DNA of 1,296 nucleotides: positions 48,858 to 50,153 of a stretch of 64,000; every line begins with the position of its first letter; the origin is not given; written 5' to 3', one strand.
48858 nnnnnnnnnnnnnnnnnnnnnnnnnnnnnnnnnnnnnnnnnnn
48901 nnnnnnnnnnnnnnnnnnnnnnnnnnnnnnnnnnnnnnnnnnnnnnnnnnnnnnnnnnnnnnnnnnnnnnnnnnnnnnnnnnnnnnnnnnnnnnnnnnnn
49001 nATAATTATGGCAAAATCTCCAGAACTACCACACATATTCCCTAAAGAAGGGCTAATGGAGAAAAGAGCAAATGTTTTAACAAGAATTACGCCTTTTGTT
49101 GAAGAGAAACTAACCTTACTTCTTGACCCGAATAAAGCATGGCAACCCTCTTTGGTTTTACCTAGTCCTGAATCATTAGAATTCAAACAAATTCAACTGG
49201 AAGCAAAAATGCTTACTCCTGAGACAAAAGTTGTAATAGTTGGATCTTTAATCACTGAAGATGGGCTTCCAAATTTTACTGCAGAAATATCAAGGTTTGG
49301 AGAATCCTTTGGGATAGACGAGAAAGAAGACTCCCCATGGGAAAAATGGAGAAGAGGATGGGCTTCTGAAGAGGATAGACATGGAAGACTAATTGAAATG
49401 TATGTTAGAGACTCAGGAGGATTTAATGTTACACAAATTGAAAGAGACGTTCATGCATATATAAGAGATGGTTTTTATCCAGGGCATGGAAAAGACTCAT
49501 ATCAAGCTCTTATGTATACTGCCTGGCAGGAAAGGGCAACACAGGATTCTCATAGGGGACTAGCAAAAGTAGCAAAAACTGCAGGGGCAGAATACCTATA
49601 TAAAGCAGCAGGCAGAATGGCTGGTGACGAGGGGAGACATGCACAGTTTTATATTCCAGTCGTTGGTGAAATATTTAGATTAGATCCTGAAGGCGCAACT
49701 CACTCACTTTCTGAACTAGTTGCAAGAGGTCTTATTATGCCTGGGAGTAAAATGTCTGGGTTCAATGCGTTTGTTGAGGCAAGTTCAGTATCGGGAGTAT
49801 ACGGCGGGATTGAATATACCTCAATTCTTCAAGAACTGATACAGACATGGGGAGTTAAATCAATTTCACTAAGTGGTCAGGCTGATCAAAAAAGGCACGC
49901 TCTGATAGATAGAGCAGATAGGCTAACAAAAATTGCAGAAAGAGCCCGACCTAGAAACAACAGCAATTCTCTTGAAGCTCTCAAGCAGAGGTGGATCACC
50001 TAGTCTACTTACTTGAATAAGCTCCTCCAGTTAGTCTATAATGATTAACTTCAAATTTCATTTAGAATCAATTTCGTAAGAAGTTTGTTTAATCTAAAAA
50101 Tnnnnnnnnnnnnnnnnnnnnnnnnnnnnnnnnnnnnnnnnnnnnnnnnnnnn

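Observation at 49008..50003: Soluble diiron acyl-ACP desaturase-like protein inside the uvr operon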

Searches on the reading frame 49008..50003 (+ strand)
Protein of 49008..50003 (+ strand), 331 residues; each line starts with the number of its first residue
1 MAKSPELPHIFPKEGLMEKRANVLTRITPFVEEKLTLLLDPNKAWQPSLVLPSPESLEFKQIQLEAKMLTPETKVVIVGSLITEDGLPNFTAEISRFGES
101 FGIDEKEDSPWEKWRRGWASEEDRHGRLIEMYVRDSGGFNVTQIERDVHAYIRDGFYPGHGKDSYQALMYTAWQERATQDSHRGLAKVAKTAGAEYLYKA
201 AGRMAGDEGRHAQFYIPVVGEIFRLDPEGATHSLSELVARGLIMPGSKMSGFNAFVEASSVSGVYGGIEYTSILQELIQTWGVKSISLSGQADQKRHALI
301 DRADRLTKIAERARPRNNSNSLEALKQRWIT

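Call 3: search_protein_families(library=pfam, proteins=[window:49008-50003:+], max_evalue=0.01)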
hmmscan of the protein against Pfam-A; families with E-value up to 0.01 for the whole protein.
window:49008-50003:+ (331 aa): 1 family
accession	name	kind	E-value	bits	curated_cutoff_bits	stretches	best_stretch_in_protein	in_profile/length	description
PF03405.20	FA_desaturase_2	-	1.1e-76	258.2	22.7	1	20-330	2-324/325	Fatty acid desaturase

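Call 4: search_protein_families(library=ncbifam, proteins=[window:49008-50003:+], max_evalue=0.1)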
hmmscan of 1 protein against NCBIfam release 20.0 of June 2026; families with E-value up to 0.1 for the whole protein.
window:49008-50003:+ (331 aa): 0 families

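Call 5: search_solved_structures(query=window:49008-50003:+, max_evalue=0.01, show_alignments=2)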
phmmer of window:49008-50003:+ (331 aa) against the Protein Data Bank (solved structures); distinct sequences matched with E-value up to 0.01: 9.
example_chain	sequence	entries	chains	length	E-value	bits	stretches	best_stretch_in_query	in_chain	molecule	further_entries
7pp7_A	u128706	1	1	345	1.4e-44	155.8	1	18-315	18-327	Acyl-[acyl-carrier-protein] 6-desaturase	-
7t63_A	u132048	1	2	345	5e-43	150.7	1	18-312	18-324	DESATURASE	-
1afr_A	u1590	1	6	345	3.5e-40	141.4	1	12-317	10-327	DELTA9 STEAROYL-ACYL CARRIER PROTEIN DESATURASE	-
1oq4_A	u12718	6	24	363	3.6e-40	141.3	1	9-317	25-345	Acyl-[acyl-carrier protein] desaturase | ACYL-[ACYL-CARRIER-PROTEIN] DESATURASE, CHLOROPLASTIC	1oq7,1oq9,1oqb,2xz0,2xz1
2j2f_A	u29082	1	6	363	2.5e-39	138.6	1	9-317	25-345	ACYL-[ACYL-CARRIER-PROTEIN] DESATURASE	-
2uw1_A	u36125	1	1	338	2.8e-39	138.4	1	38-317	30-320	PLASTID DELTA4 MULTIFUNCTIONAL ACYL-ACYL CARRIER PROTEIN DESATURASE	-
2uw1_B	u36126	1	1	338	3.9e-39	138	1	38-317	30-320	PLASTID DELTA4 MULTIFUNCTIONAL ACYL-ACYL CARRIER PROTEIN DESATURASE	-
4v0j_A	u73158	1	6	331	2.3e-38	135.4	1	25-317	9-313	ACYL-[ACYL-CARRIER-PROTEIN] DESATURASE, CHLOROPLASTIC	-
1za0_A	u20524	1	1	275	0.00049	22.6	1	109-284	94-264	POSSIBLE ACYL-[ACYL-CARRIER PROTEIN] DESATURASE DESA2 (ACYL-[ACP] DESATURASE) (STEAROYL-AC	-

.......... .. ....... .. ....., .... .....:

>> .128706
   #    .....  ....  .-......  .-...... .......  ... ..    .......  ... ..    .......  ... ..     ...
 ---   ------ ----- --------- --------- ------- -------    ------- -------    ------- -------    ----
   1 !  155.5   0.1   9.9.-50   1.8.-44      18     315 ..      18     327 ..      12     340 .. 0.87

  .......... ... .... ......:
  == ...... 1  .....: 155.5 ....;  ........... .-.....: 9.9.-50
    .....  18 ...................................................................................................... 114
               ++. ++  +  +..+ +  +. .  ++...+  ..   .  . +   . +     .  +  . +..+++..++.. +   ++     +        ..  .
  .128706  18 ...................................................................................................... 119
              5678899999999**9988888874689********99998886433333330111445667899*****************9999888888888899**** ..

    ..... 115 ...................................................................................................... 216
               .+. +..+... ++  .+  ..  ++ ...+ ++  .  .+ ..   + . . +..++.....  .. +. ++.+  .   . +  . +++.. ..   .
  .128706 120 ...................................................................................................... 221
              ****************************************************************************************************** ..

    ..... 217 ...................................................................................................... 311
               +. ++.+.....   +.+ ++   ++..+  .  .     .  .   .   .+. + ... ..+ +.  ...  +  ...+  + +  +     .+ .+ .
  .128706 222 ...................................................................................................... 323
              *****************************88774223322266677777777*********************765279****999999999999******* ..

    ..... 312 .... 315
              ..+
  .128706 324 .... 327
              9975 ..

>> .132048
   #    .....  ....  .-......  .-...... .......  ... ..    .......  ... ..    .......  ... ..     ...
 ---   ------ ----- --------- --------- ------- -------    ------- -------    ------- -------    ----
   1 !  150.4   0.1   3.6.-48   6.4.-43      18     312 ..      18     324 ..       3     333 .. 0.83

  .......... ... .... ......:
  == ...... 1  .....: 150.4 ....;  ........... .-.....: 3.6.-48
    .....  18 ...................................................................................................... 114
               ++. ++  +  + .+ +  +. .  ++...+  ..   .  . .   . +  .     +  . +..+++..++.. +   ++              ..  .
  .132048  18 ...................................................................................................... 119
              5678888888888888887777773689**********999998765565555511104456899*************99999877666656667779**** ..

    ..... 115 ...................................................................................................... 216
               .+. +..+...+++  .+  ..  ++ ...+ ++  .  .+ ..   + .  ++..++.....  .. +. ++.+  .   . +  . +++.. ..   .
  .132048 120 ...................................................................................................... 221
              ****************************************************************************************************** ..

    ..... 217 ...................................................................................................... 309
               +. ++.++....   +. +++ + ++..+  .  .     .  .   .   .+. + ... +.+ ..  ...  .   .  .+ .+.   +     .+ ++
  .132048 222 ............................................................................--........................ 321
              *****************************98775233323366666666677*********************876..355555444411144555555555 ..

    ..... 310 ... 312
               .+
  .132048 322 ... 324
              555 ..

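Call 9: find_homologous_proteins(query=window:49008-50003:+, max_evalue=0.00001)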
Query window:49008-50003:+ (331 aa): 9 proteins with E <= 0.00001 among 3883 candidates.
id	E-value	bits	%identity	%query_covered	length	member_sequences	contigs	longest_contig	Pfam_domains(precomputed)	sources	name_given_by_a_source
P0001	2.3e-219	745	100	100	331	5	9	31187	PF03405.21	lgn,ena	-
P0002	1.6e-180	617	82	99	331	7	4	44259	PF03405.21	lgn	-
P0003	7.1e-122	425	58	100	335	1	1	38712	PF03405.21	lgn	-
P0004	1.7e-118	414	57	95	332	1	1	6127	PF03405.21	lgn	-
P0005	1.1e-78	283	46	89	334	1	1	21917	PF03405.21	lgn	-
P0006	5.6e-73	264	61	60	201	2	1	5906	PF03405.21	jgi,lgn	jgi:acyl-[acyl-carrier-protein] desaturase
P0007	4.3e-38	149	32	89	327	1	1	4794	PF11583.15,PF03405.21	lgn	-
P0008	3.8e-37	146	34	89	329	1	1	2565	PF03405.21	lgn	-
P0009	3.4e-30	123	28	96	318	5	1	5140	PF03405.21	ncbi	-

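Call 10: find_encoding_contigs(protein=window:49008-50003:+, flank=10000, max_places=6)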
Protein window:49008-50003:+ (331 aa): 23 contigs read that carry it; 6 places shown.
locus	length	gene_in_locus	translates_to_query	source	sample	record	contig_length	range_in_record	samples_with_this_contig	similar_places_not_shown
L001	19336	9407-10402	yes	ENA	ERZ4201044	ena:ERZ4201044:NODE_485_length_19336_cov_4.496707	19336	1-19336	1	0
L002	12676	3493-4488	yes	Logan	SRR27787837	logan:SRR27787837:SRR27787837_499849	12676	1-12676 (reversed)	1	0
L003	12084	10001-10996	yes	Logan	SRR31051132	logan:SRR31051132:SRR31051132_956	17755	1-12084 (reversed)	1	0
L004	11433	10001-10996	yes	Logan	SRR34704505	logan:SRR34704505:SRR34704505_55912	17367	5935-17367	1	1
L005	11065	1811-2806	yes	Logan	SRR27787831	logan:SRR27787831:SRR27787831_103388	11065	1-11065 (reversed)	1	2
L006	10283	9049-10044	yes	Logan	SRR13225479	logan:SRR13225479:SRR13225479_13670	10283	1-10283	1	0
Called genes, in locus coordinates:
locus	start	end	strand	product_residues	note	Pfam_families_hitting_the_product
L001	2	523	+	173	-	?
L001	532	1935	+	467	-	PF02878:PGM_PMM_I, PF02879:PGM_PMM_II, PF02880:PGM_PMM_III, PF00408:PGM_PMM_IV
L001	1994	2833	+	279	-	-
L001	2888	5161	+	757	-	PF01326:PPDK_N, PF00391:PEP-utilizers, PF02896:PEP-utilizers_C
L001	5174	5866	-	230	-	PF00590:TP_methylase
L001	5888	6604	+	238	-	PF09335:VTT_dom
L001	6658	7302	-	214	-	PF01726:LexA_DNA_bind, PF00717:Peptidase_S24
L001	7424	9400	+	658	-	PF00270:DEAD (faint), PF04851:ResIII, PF17757:UvrB_inter, PF27431:UvrB_3rd, PF00271:Helicase_C, PF12344:UvrB, PF02151:UVR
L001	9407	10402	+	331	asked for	PF03405:FA_desaturase_2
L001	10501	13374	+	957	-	PF00005:ABC_tran (faint), PF02463:SMC_N (faint), PF03193:RsgA_GTPase (faint), PF13175:AAA_15 (faint), PF13304:AAA_21 (faint), PF13555:AAA_29 (faint), PF17760:UvrA_inter, PF17755:UvrA_DNA-bind, +2 more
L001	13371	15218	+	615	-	PF01841:Transglut_core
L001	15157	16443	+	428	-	PF01541:GIY-YIG, PF27096:UvrC_M, PF08459:UvrC_RNaseH_dom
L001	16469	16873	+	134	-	PF04020:Phage_holin_4_2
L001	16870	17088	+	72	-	PF03840:SecG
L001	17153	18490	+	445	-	PF00496:SBP_bac_5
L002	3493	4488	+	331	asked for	PF03405:FA_desaturase_2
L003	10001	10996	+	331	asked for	PF03405:FA_desaturase_2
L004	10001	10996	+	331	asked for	PF03405:FA_desaturase_2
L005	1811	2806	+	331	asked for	PF03405:FA_desaturase_2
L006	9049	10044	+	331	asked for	PF03405:FA_desaturase_2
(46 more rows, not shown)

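Call 11: find_encoding_contigs(protein=P0002, flank=10000, max_places=2)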
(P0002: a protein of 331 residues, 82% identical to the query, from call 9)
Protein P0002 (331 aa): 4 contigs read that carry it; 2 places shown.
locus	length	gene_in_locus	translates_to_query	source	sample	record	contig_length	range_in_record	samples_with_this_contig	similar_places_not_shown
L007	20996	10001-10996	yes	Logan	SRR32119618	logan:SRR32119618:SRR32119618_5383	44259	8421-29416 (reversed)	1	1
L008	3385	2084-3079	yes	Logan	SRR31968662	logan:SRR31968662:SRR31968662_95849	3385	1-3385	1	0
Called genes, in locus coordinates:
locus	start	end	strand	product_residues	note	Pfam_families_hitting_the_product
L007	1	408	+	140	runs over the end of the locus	PF18894:PhageMetallopep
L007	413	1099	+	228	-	-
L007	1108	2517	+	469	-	PF02878:PGM_PMM_I, PF02879:PGM_PMM_II, PF02880:PGM_PMM_III, PF00408:PGM_PMM_IV (weak)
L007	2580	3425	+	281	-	-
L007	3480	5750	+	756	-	PF01326:PPDK_N, PF00391:PEP-utilizers, PF02896:PEP-utilizers_C, PF03328:HpcH_HpaI (faint)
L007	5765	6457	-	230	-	PF00590:TP_methylase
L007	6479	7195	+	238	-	PF09335:VTT_dom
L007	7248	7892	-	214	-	PF01726:LexA_DNA_bind, PF00717:Peptidase_S24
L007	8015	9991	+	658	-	PF00270:DEAD (faint), PF04851:ResIII, PF17757:UvrB_inter, PF27431:UvrB_3rd, PF00271:Helicase_C, PF12344:UvrB, PF02151:UVR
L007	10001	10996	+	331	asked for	PF03405:FA_desaturase_2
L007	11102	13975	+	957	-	PF00005:ABC_tran (faint), PF02463:SMC_N (faint), PF03193:RsgA_GTPase (faint), PF13175:AAA_15 (faint), PF13304:AAA_21 (faint), PF13555:AAA_29 (faint), PF17760:UvrA_inter, PF17755:UvrA_DNA-bind, +3 more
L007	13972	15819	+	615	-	PF01841:Transglut_core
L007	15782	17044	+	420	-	PF01541:GIY-YIG, PF27096:UvrC_M, PF08459:UvrC_RNaseH_dom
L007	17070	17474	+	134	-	PF04020:Phage_holin_4_2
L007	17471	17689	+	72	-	PF03840:SecG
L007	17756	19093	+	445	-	PF00496:SBP_bac_5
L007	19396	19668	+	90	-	PF01541:GIY-YIG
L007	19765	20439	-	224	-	PF01209:Ubie_methyltran, PF05891:Methyltransf_PK (weak), PF05175:MTS (weak), PF13489:Methyltransf_23, PF13847:Methyltransf_31, PF08241:Methyltransf_11, PF08242:Methyltransf_12, PF13649:Methyltransf_25, +1 more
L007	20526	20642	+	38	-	-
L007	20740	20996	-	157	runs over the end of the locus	PF06210:DUF1003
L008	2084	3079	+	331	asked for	PF03405:FA_desaturase_2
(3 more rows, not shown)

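Call 12: find_encoding_contigs(protein=P0003, flank=10000, max_places=2)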
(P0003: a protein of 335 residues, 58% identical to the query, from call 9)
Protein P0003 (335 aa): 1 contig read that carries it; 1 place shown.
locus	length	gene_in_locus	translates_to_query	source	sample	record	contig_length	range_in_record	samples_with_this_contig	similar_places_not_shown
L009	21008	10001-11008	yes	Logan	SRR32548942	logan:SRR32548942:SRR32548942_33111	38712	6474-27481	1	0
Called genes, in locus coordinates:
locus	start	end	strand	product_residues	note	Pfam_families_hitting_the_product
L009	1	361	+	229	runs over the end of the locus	-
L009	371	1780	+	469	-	PF02878:PGM_PMM_I, PF02879:PGM_PMM_II, PF02880:PGM_PMM_III, PF00408:PGM_PMM_IV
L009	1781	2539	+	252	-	PF00459:Inositol_P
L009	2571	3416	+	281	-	-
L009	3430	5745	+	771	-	PF01326:PPDK_N, PF00391:PEP-utilizers, PF02896:PEP-utilizers_C, PF03328:HpcH_HpaI (faint)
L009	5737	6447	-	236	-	PF00590:TP_methylase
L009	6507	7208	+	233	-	PF09335:VTT_dom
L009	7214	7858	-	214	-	PF01726:LexA_DNA_bind, PF00717:Peptidase_S24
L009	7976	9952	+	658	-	PF00270:DEAD (faint), PF04851:ResIII, PF13245:AAA_19 (faint), PF17757:UvrB_inter, PF27431:UvrB_3rd, PF00271:Helicase_C, PF12344:UvrB, PF02151:UVR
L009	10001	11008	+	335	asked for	PF03405:FA_desaturase_2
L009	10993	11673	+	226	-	PF02585:PIG-L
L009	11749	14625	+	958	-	PF00005:ABC_tran (faint), PF02463:SMC_N (faint), PF03193:RsgA_GTPase (faint), PF13175:AAA_15 (faint), PF13191:AAA_16 (faint), PF13304:AAA_21 (faint), PF17760:UvrA_inter, PF17755:UvrA_DNA-bind, +4 more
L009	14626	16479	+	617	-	PF01841:Transglut_core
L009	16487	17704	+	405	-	PF01541:GIY-YIG (weak), PF27096:UvrC_M, PF08459:UvrC_RNaseH_dom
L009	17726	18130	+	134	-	PF04020:Phage_holin_4_2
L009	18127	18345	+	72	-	PF03840:SecG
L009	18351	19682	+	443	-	PF00496:SBP_bac_5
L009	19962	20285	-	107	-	-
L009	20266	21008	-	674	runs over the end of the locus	-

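Call 13: find_encoding_contigs(protein=P0004, flank=10000, max_places=2)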
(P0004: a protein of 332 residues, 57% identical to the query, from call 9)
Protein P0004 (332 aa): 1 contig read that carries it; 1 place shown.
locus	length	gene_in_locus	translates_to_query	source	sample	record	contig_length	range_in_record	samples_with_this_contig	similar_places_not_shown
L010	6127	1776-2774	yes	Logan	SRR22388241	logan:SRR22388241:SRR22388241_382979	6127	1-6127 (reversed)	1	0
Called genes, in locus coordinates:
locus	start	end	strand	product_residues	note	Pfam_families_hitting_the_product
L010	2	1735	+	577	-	?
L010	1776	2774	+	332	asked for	PF03405:FA_desaturase_2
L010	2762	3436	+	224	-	PF02585:PIG-L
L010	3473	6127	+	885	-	?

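Call 14: find_encoding_contigs(protein=P0005, flank=10000, max_places=2)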
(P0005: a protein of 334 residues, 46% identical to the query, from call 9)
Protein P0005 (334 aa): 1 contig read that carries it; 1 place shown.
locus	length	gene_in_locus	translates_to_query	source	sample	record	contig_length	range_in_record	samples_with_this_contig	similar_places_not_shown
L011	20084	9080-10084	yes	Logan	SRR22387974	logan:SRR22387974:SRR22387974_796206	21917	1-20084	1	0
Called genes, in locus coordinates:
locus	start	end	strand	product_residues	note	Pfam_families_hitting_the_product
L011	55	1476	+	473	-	PF02878:PGM_PMM_I, PF02879:PGM_PMM_II, PF02880:PGM_PMM_III, PF00408:PGM_PMM_IV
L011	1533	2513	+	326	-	-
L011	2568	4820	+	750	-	PF01326:PPDK_N, PF00391:PEP-utilizers, PF02896:PEP-utilizers_C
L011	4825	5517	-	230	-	PF00590:TP_methylase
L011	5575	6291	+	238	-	PF09335:VTT_dom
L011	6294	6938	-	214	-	PF01726:LexA_DNA_bind, PF00717:Peptidase_S24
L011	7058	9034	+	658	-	PF00270:DEAD (weak), PF04851:ResIII, PF17757:UvrB_inter, PF27431:UvrB_3rd, PF00271:Helicase_C, PF12344:UvrB, PF02151:UVR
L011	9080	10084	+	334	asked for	PF03405:FA_desaturase_2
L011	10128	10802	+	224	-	PF02585:PIG-L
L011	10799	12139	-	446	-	-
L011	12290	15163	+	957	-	PF00005:ABC_tran (faint), PF02463:SMC_N (faint), PF03193:RsgA_GTPase (faint), PF13175:AAA_15 (faint), PF13191:AAA_16 (faint), PF13304:AAA_21 (faint), PF17760:UvrA_inter, PF17755:UvrA_DNA-bind, +5 more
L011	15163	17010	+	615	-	PF01841:Transglut_core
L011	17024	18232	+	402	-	PF27096:UvrC_M, PF08459:UvrC_RNaseH_dom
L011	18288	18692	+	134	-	PF04020:Phage_holin_4_2 (weak)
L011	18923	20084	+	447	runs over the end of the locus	PF00496:SBP_bac_5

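Call 18: find_related_loci(query=A2, collection=genome_contigs, flank=10000)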
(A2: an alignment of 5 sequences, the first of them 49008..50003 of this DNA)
Query A2 (331 aa) in genome_contigs; peptide patterns used: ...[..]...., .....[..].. (x = any residue, [..] = any of these).
171 stretches matched a pattern; 2 encode a relative of the query (tblastn E <= 1e-3); 2 distinct loci.
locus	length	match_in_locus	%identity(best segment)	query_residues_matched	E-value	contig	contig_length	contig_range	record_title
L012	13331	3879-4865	81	1-329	0e+0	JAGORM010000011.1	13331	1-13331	MAG: Candidatus Levyibacteriota bacterium isolate Gw_Eff_bin_269 Gw_Eff_11071_length_13331_cov_11.888519, whole genome s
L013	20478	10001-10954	29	17-316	7e-45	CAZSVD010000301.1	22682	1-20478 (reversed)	MAG TPA_asm: uncultured bacterium isolate SRP135725_co2_92 genome assembly, contig: k141_3901283, whole genome shotgun s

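Call 34: search_protein_representatives(protein=window:49008-50003:+)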
Query: 331 residues. Proteins with E-value up to 0.001 (for the whole library): 766; up to 1e-10: 371; up to 1e-30: 74. The best 150 are listed.
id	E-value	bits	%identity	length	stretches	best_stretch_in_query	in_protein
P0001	7.2e-220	745.0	100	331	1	1-331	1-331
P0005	3.4e-79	282.8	45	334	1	21-330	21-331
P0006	1.8e-73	264.0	61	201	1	131-330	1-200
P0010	3.8e-65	236.6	42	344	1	3-325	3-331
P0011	4.0e-65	236.5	38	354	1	20-330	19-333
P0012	4.4e-54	200.3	37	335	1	20-317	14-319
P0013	1.0e-51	192.5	37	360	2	91-318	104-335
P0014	1.2e-51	192.3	38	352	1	21-320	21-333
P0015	7.6e-49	183.1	33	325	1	18-298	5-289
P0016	1.1e-47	179.2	35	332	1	18-320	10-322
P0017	8.9e-47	176.3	34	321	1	31-323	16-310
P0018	1.0e-45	172.8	37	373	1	27-317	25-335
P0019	1.2e-45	172.5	34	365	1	12-308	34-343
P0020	2.6e-45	171.4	34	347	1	19-321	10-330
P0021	7.2e-45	170.0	35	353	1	8-313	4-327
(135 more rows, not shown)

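Call 35: list_cluster_members(proteins=[P0010, P0011, P0012, P0013, P0014, P0015, P0016, P0017, P0018, P0019])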
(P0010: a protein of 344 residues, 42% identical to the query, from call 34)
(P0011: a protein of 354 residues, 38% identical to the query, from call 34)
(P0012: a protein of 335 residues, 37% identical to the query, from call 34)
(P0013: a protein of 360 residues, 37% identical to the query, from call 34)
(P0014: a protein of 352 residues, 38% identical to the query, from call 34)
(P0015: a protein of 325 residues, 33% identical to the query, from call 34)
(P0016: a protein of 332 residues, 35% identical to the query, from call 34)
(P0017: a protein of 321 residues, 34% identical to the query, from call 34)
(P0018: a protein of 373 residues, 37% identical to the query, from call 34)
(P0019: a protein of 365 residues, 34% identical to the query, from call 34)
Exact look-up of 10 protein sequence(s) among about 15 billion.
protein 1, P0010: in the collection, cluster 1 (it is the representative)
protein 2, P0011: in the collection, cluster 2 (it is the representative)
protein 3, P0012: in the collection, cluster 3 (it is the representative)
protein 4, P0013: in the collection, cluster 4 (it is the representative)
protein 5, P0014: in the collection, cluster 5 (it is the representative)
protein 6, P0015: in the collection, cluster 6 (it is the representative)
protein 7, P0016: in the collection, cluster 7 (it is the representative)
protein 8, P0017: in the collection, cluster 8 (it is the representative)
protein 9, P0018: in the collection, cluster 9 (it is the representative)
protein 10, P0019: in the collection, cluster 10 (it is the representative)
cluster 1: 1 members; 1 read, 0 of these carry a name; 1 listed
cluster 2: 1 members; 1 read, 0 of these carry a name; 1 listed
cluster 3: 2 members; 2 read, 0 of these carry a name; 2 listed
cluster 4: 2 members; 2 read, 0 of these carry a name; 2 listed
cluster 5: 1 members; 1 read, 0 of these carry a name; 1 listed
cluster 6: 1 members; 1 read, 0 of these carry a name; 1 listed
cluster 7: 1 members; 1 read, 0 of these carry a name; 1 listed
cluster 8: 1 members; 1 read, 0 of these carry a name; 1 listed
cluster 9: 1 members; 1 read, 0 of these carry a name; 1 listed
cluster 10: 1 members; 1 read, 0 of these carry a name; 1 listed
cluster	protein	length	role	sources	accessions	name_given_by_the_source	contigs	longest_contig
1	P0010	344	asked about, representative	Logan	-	-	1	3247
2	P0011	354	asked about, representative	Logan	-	-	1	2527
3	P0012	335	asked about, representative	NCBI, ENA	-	-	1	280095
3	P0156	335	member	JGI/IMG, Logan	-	-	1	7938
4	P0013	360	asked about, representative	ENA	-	-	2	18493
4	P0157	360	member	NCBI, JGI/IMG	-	-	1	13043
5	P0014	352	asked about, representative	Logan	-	-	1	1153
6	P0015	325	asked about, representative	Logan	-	-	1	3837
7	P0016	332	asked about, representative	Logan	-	-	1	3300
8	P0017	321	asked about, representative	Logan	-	-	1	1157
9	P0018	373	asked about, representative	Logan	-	-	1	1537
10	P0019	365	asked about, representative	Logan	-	-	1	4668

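Call 36: predict_structure(alignment_id=A1)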
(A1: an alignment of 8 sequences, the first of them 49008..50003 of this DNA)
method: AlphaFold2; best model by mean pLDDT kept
length: 331 residues; sequences in the alignment: 8
mean_pLDDT: 84.0   pTM: 0.84
mean pLDDT of the five models: 84.0, 82.1, 78.1, 77.5, 76.7
residues with pLDDT >= 90: 165; 70-90: 107; 50-70: 48; < 50: 11
segments of 3 or more residues with pLDDT < 50: 1-11
pLDDT, mean of each block of 10 residues (from residue 1): 33 69 89 81 83 89 91 93 76 63 67 84 91 93 89 65 81 91 96 95 94 94 96 89 64 84 89 95 95 95 91 75 91 92
secondary structure, 60 per line:
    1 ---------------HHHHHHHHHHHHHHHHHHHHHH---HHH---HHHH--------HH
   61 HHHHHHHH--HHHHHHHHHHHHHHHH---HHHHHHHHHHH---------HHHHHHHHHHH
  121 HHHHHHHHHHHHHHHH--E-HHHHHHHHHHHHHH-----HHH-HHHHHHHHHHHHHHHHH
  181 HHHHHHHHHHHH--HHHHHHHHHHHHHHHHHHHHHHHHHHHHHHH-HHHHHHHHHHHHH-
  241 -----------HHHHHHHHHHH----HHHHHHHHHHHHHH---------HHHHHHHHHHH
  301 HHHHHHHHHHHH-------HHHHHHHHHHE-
elements in order: H16-37 H47-50 H59-68 H71-86 H90-100 H110-136 H141-154 H164-192 H195-225 H227-239 H252-262 H267-280 H290-312 H320-329
